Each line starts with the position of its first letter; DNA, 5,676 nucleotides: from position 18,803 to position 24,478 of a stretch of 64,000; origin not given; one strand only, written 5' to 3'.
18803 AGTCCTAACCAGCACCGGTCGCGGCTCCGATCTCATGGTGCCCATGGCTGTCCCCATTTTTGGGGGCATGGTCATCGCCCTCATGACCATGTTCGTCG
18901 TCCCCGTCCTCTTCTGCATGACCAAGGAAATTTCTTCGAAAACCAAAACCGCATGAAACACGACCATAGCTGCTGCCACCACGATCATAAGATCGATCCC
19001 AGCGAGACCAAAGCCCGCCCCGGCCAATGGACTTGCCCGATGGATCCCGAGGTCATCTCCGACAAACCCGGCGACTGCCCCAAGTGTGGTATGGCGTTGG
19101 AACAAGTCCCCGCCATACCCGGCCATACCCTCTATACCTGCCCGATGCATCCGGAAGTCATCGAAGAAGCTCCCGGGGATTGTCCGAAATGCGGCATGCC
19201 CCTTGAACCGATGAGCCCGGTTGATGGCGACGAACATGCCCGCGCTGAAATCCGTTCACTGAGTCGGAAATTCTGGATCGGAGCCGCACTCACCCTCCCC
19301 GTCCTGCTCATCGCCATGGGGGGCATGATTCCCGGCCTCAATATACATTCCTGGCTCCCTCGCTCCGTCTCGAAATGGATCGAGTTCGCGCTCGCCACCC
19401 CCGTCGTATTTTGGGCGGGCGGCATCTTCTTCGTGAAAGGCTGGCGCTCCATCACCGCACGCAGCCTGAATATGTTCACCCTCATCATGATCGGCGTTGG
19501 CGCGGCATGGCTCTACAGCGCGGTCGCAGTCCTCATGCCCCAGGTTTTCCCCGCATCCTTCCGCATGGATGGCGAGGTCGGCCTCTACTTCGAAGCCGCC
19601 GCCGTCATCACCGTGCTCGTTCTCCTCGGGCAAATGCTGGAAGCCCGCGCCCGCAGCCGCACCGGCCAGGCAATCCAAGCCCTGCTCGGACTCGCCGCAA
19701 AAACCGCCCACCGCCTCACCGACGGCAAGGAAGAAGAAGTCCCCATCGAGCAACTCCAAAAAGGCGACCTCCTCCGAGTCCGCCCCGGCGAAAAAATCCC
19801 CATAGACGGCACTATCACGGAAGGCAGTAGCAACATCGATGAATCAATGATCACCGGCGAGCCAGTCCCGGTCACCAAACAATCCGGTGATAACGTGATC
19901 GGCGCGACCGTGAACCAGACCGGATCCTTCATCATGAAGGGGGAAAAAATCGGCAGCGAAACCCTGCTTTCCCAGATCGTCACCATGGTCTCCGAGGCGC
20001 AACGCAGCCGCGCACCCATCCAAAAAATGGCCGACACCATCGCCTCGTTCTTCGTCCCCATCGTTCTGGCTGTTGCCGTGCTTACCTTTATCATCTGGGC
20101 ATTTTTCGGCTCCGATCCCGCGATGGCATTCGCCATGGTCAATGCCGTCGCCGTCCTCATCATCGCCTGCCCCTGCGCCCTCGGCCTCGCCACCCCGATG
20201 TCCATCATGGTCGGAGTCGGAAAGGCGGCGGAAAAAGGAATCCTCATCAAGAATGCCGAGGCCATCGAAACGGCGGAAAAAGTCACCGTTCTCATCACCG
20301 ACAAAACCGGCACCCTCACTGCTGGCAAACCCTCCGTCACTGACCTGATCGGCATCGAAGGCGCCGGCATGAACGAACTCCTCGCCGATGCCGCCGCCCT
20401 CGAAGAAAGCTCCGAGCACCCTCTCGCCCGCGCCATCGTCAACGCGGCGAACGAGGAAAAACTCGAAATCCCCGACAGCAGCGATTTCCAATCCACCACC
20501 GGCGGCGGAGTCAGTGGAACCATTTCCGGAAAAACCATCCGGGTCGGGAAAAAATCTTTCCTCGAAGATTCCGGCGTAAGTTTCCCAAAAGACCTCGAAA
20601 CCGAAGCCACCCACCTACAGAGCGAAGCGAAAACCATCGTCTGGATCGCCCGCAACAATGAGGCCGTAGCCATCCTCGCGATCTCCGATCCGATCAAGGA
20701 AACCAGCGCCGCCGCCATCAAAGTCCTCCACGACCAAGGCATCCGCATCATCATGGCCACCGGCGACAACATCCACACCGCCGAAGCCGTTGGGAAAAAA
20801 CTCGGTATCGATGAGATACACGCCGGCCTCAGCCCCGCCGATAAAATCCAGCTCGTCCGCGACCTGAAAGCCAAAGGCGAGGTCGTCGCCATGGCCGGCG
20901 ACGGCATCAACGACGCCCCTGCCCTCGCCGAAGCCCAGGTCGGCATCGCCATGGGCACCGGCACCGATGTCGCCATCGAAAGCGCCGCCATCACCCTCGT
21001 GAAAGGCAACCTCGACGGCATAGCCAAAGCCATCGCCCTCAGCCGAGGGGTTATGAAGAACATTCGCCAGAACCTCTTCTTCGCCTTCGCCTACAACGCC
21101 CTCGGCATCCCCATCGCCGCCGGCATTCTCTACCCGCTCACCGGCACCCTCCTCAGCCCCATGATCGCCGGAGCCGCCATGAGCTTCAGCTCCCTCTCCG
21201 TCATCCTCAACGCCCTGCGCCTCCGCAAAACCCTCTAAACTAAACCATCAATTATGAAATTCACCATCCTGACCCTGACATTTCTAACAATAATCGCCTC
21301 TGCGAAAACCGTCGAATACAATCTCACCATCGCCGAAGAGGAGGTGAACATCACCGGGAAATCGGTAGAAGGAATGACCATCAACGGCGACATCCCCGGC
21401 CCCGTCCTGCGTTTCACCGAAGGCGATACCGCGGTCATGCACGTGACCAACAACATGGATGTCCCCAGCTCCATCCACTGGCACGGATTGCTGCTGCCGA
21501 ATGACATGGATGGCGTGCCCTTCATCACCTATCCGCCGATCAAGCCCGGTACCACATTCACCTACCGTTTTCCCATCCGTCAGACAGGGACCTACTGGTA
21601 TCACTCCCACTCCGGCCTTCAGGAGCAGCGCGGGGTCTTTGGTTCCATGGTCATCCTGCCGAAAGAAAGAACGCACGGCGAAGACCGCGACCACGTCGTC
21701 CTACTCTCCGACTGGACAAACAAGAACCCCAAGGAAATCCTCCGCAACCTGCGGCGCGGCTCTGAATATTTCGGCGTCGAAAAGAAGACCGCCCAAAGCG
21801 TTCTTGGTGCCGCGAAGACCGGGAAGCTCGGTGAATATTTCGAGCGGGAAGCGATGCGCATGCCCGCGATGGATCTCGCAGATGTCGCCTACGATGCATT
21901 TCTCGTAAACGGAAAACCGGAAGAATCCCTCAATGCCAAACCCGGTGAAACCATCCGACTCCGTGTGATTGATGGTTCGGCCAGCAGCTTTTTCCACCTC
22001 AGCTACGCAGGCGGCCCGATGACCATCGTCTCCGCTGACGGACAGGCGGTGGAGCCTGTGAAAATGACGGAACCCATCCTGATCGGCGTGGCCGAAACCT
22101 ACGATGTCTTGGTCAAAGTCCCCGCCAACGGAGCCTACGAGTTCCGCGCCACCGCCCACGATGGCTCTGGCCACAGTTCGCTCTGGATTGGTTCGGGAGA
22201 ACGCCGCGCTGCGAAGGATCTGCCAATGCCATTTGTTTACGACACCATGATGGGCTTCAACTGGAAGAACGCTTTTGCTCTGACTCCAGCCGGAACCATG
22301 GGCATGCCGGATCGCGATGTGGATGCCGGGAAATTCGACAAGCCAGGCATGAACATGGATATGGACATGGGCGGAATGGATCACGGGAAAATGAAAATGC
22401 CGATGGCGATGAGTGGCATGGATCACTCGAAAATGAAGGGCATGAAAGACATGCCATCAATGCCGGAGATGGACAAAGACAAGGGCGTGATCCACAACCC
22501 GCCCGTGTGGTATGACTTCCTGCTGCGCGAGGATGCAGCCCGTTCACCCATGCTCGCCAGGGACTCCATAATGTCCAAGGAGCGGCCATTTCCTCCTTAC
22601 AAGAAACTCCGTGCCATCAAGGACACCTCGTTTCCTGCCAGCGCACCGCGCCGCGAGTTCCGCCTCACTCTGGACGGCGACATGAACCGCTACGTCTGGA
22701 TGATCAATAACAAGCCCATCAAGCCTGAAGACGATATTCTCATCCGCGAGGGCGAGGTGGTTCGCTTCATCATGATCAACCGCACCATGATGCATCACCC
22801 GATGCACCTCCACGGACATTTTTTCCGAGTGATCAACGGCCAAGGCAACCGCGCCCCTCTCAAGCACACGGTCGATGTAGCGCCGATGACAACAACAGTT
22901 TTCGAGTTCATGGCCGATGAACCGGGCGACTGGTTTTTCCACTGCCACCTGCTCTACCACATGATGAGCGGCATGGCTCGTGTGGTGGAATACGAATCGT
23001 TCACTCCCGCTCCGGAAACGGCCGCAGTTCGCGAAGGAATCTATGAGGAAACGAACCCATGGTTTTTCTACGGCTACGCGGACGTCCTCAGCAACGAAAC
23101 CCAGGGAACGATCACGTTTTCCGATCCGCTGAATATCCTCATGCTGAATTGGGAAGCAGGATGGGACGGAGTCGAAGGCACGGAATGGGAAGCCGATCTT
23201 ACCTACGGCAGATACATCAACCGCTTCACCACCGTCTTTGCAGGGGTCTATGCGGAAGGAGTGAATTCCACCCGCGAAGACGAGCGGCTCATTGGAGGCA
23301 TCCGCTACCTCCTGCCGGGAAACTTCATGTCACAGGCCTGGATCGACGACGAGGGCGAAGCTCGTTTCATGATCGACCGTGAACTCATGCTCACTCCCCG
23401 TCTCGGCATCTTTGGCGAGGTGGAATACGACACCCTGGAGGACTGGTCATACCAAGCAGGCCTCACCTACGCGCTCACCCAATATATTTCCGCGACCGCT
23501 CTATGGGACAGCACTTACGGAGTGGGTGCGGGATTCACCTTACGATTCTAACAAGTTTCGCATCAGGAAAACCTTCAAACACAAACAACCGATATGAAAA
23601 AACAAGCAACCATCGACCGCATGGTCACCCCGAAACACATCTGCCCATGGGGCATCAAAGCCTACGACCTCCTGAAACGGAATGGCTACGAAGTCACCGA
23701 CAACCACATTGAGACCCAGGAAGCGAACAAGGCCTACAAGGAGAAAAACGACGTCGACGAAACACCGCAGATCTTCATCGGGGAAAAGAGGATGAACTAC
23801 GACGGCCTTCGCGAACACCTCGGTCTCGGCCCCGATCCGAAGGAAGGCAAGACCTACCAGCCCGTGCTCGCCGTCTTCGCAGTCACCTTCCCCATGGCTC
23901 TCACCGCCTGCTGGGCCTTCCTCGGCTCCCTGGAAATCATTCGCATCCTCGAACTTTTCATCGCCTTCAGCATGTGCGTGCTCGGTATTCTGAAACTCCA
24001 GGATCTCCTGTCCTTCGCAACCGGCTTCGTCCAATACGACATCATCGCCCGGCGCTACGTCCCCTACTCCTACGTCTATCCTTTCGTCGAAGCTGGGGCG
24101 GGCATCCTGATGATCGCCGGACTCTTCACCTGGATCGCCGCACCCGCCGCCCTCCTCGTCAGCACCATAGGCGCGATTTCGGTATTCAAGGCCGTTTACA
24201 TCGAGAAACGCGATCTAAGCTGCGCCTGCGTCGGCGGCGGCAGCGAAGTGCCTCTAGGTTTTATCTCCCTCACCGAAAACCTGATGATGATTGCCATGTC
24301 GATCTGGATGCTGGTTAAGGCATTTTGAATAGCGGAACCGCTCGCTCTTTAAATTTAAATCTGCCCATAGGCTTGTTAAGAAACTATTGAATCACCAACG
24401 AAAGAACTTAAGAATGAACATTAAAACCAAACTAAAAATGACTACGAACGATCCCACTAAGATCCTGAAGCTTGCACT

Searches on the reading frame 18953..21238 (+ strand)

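Call 19: search_protein_families(library=pfam, proteins=[window:18953-21238:+], max_evalue=0.001)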
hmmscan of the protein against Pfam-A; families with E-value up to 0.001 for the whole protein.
window:18953-21238:+ (761 aa): 4 families
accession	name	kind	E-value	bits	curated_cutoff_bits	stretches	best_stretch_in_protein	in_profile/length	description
PF00122.25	E1-E2_ATPase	-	3.1e-60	203.2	28.1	1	247-428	2-181/181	E1-E2 ATPase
PF00702.32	Hydrolase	-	2.2e-35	123.2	26.4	1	446-661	3-190/191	haloacid dehalogenase-like hydrolase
PF19335.5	HMBD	-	2.3e-24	85.4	23.6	2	26-51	2-27/28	Heavy metal binding domain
PF08282.18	Hydrolase_3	-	5.2e-11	43.2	20.9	1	634-694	195-255/255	haloacid dehalogenase-like hydrolase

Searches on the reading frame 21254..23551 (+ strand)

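Call 19: search_protein_families(library=pfam, proteins=[window:21254-23551:+], max_evalue=0.001)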
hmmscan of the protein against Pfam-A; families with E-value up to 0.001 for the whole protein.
window:21254-23551:+ (765 aa): 3 families
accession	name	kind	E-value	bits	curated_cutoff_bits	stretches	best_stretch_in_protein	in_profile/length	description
PF07732.21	Cu-oxidase_3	-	2.9e-45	153.6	21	2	26-138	2-118/119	Multicopper oxidase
PF07731.20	Cu-oxidase_2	-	2.6e-36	124.8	20.4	1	465-580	4-133/137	Multicopper oxidase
PF00394.28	Cu-oxidase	-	2.6e-21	76.8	21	1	146-302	2-136/157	Multicopper oxidase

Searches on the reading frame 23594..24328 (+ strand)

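Call 19: search_protein_families(library=pfam, proteins=[window:23594-24328:+], max_evalue=0.001)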
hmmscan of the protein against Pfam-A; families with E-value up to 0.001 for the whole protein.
window:23594-24328:+ (244 aa): 3 families
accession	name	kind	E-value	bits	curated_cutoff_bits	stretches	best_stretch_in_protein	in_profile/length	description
PF07291.16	MauE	-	4.7e-14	53.2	27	1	115-241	4-127/128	Methylamine utilisation protein MauE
PF00462.30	Glutaredoxin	-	7.1e-05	23.4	22.9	1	14-65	6-58/60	Glutaredoxin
PF07681.17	DoxX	-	0.00028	21.9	23.6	1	121-198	7-83/85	DoxX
